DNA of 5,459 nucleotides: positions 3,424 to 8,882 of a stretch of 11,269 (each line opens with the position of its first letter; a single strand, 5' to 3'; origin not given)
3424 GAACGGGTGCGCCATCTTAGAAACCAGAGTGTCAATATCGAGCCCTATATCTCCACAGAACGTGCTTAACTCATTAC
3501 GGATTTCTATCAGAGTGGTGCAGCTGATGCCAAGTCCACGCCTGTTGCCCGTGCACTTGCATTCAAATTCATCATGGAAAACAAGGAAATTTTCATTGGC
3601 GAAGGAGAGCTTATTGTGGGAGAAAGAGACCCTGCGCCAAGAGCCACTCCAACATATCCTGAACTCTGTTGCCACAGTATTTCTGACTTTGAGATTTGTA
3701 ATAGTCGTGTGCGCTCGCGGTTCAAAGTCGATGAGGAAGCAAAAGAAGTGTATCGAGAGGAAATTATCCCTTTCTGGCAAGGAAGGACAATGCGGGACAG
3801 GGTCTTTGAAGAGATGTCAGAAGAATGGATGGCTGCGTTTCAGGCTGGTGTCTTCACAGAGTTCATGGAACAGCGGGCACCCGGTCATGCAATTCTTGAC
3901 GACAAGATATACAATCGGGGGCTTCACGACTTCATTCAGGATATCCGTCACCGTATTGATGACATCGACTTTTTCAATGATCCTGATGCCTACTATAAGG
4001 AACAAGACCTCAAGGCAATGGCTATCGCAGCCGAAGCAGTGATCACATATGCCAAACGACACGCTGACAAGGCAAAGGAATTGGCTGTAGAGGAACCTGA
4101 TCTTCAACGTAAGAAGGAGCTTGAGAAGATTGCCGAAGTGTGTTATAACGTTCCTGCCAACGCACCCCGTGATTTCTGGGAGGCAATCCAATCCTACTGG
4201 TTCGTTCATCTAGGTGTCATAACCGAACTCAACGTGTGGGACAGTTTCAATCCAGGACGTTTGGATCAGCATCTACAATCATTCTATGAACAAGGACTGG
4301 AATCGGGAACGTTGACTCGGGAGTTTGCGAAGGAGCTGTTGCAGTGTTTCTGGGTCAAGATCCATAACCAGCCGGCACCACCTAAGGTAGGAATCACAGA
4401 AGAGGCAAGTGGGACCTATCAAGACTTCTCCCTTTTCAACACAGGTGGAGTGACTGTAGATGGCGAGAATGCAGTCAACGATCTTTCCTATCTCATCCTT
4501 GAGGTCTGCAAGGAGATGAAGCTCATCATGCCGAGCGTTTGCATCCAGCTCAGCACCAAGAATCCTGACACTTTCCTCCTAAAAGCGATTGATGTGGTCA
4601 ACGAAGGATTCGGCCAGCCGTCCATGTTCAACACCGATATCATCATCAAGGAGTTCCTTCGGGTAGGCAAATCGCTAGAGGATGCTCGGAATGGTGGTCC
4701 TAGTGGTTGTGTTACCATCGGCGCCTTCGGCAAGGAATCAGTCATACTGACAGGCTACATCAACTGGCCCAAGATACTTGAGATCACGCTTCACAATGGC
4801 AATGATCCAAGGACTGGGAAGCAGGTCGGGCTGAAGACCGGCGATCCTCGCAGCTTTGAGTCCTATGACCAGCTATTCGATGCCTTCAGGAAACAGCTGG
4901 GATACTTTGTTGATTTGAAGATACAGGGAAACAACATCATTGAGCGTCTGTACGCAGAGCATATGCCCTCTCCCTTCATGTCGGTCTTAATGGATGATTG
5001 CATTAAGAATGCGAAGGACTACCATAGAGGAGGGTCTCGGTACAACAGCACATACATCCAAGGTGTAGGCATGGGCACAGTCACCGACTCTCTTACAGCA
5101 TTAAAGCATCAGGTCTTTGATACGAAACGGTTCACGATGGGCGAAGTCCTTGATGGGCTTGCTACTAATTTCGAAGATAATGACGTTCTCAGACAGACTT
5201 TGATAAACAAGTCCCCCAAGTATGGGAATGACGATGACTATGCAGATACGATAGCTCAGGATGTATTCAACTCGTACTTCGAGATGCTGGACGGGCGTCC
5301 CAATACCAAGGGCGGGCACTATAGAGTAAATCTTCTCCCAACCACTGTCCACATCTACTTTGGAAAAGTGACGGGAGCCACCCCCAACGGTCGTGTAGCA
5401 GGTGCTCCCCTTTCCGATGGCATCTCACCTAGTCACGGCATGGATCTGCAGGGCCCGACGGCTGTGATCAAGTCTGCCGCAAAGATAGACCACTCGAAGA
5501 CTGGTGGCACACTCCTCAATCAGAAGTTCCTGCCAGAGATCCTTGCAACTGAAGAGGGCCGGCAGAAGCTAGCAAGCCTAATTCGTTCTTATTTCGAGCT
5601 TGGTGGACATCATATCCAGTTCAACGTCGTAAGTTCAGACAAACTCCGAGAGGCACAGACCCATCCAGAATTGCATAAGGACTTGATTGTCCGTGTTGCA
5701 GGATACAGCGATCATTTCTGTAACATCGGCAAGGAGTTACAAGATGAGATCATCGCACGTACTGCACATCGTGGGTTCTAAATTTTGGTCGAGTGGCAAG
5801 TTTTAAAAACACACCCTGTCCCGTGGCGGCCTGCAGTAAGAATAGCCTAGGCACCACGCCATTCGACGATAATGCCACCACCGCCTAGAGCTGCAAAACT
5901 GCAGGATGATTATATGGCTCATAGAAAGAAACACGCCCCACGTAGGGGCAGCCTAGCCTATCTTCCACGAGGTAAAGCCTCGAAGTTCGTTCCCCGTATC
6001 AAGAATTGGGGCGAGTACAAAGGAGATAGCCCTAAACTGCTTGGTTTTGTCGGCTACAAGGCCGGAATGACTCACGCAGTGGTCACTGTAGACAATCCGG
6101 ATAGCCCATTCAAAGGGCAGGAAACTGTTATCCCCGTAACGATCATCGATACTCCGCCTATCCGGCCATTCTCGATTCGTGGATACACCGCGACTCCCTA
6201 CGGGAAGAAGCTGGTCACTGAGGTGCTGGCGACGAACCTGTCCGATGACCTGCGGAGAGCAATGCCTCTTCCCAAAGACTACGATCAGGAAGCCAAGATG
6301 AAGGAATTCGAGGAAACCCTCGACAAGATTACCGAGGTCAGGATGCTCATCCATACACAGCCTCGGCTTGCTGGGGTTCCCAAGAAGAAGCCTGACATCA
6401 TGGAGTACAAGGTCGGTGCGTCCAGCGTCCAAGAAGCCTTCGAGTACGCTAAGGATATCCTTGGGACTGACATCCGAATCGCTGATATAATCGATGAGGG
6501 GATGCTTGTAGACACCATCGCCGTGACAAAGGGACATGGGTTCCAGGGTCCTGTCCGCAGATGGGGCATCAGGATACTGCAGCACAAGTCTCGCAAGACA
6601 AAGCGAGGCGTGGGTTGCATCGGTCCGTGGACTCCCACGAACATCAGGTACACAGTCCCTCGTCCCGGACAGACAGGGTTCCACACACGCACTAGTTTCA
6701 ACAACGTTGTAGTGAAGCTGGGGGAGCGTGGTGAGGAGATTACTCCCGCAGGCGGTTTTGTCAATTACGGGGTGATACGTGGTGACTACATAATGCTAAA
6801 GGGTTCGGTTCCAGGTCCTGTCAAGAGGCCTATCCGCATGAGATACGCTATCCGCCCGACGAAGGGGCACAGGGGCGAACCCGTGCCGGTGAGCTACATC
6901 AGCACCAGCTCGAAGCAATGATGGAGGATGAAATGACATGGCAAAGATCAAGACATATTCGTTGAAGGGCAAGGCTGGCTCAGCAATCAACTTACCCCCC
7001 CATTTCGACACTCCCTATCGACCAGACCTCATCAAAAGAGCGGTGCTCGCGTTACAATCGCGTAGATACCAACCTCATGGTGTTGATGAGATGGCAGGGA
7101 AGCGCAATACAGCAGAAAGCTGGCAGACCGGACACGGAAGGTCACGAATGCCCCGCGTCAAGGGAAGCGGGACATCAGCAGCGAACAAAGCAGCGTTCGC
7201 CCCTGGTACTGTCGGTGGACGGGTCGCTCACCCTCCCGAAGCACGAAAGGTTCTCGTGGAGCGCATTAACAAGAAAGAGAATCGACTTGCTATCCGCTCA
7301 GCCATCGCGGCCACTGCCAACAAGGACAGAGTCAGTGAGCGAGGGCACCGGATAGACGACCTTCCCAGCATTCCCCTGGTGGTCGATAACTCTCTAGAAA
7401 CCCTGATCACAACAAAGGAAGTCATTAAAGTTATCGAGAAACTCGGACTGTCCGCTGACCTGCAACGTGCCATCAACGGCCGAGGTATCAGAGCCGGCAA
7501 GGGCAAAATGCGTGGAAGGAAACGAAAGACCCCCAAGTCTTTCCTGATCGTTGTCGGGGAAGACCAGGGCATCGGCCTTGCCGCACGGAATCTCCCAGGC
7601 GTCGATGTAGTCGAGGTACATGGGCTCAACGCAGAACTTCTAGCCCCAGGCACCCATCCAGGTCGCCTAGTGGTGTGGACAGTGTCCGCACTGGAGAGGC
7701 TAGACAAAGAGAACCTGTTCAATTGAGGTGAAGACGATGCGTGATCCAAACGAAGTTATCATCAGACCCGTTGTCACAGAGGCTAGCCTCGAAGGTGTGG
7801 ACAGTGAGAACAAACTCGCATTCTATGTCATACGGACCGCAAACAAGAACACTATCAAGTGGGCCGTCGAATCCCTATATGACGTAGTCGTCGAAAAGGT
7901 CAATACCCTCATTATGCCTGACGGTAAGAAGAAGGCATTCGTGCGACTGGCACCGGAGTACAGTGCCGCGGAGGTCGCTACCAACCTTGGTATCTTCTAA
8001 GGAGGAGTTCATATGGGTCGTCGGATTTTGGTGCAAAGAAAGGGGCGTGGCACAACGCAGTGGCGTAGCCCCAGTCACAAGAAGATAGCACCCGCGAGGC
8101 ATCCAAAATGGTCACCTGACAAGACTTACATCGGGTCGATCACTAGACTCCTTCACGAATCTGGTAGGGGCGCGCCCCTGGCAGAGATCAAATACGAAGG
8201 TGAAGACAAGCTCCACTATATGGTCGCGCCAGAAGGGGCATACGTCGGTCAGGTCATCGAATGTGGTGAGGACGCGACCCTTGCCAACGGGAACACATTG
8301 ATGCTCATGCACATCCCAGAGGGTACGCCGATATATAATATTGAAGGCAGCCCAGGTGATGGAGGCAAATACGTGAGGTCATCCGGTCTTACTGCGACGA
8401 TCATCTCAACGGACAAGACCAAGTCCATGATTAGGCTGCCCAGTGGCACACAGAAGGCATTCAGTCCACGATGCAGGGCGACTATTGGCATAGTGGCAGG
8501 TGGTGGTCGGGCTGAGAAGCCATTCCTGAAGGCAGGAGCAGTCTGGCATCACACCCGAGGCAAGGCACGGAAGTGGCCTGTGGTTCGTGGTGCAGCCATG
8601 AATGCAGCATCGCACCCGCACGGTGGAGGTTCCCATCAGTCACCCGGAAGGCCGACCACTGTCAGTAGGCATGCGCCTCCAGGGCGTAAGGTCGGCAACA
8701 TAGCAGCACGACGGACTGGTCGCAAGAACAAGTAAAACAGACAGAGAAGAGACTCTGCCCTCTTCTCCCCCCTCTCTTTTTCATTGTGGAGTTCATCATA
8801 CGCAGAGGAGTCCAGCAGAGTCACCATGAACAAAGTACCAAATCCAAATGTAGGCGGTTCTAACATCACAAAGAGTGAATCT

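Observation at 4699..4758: HypD-like glycyl radical enzyme with catalytic Glu replaced by Thr (GCVT): possibly new GRE chemistry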

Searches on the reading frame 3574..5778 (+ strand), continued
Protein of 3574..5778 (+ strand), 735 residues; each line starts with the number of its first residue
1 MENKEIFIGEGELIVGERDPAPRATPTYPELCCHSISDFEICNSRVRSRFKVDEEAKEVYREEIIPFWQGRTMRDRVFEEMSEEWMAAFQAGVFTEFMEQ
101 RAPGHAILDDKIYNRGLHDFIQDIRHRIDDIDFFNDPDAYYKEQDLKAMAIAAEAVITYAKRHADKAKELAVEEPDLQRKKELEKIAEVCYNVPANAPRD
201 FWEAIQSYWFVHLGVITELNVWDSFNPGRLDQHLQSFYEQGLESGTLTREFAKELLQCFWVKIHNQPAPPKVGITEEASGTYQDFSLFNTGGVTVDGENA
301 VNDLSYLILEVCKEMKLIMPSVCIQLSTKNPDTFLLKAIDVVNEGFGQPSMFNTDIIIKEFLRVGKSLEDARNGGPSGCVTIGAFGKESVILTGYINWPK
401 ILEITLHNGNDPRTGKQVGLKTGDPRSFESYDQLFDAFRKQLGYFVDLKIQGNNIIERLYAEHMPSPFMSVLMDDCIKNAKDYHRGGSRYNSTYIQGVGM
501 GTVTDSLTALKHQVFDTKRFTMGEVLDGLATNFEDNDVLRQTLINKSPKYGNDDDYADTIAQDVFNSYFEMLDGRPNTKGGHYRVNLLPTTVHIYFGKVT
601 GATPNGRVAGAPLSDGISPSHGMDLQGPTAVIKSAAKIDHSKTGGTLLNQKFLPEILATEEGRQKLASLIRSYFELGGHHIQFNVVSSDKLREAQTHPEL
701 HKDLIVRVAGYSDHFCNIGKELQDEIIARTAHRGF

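Call 74: search_protein_families(library=ncbifam, proteins=[P0098], max_evalue=1e-50)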
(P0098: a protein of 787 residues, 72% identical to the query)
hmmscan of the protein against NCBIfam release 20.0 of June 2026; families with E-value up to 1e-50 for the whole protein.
P0098 (787 aa): 8 families
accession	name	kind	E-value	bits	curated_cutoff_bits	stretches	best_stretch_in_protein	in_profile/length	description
NF043068.1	glycl_HYPD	equivalog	0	1247.4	1100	1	3-784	2-782/784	trans-4-hydroxy-L-proline dehydratase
TIGR01774.1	PFL2-3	subfamily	1.5e-206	688.2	678.2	1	1-785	2-785/786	formate C-acetyltransferase/glycerol dehydratase family glycyl radical enzyme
NF048011.1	SfplDhtHpsGDes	equivalog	1.9e-177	592.1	1000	1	3-785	24-820/821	(2S)-3-sulfopropanediol dehydratase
TIGR04394.1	choline_CutC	equivalog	4.8e-162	541.3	1050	1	2-784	2-786/789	choline trimethylamine-lyase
NF048009.1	SfplDhtHpfGKleb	equivalog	1.3e-161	539.6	1000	1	4-783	27-821/824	(2S)-3-sulfopropanediol dehydratase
NF007437.0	PRK09983.1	equivalog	2.2e-154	515.5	1109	1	1-785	1-764/765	formate C-acetyltransferase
NF033718.1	indole_decarb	equivalog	3.1e-126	422.7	1100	2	136-585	194-644/868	indoleacetate decarboxylase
NF033715.1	glycyl_HPDL_Lrg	equivalog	7e-106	355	1150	1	199-588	273-681/901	4-hydroxyphenylacetate decarboxylase large subunit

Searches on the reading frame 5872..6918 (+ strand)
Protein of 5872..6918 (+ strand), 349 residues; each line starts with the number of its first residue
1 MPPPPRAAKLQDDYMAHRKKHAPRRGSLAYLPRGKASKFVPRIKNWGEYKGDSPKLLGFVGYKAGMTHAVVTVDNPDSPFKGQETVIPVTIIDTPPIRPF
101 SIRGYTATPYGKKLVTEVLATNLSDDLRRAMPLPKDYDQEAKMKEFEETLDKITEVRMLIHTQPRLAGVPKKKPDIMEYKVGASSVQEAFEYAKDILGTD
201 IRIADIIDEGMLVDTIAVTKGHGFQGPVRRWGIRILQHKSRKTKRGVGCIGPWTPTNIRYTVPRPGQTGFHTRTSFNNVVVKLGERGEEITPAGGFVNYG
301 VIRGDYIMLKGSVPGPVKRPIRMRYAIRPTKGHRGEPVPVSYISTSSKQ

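Call 7: search_protein_families(library=pfam, proteins=[window:5872-6918:+])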
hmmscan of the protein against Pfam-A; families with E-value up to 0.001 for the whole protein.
window:5872-6918:+ (349 aa): 1 family
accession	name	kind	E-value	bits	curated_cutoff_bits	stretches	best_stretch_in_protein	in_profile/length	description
PF00297.29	Ribosomal_L3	-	8.1e-90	301.9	22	1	15-349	1-368/369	Ribosomal protein L3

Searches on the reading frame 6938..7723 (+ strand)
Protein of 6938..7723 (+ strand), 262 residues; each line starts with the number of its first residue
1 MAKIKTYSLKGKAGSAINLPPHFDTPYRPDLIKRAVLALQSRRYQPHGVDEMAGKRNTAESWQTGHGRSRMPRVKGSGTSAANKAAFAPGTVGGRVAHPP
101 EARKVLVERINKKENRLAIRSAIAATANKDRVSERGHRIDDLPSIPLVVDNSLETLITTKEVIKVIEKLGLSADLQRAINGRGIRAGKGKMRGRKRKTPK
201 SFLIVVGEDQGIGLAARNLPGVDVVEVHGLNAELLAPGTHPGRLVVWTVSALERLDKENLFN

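Call 7: search_protein_families(library=pfam, proteins=[window:6938-7723:+])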
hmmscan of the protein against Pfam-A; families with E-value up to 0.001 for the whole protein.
window:6938-7723:+ (262 aa): 1 family
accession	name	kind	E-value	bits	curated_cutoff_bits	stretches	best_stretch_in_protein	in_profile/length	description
PF00573.27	Ribosomal_L4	-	2.8e-41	141.7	25.8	1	18-257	2-189/190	Ribosomal protein L4/L1 family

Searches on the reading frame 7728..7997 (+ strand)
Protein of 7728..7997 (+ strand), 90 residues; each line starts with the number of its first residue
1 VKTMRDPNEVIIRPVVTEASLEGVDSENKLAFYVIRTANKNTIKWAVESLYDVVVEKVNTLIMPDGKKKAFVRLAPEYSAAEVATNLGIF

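Call 7: search_protein_families(library=pfam, proteins=[window:7728-7997:+])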
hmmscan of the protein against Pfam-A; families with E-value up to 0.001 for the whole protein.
window:7728-7997:+ (90 aa): 1 family
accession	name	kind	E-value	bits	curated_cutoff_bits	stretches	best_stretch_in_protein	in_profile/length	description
PF00276.25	Ribosomal_L23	-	2.8e-16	60.1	30.8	1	9-69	1-60/86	Ribosomal protein L23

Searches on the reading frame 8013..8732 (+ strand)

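Call 7: search_protein_families(library=pfam, proteins=[window:8013-8732:+])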
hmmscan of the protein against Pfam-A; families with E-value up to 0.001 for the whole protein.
window:8013-8732:+ (240 aa): 1 family
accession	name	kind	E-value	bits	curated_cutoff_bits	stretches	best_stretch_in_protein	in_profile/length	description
PF03947.24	Ribosomal_L2_C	-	6.3e-42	143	33.7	1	92-218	2-123/126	Ribosomal Proteins L2, C-terminal domain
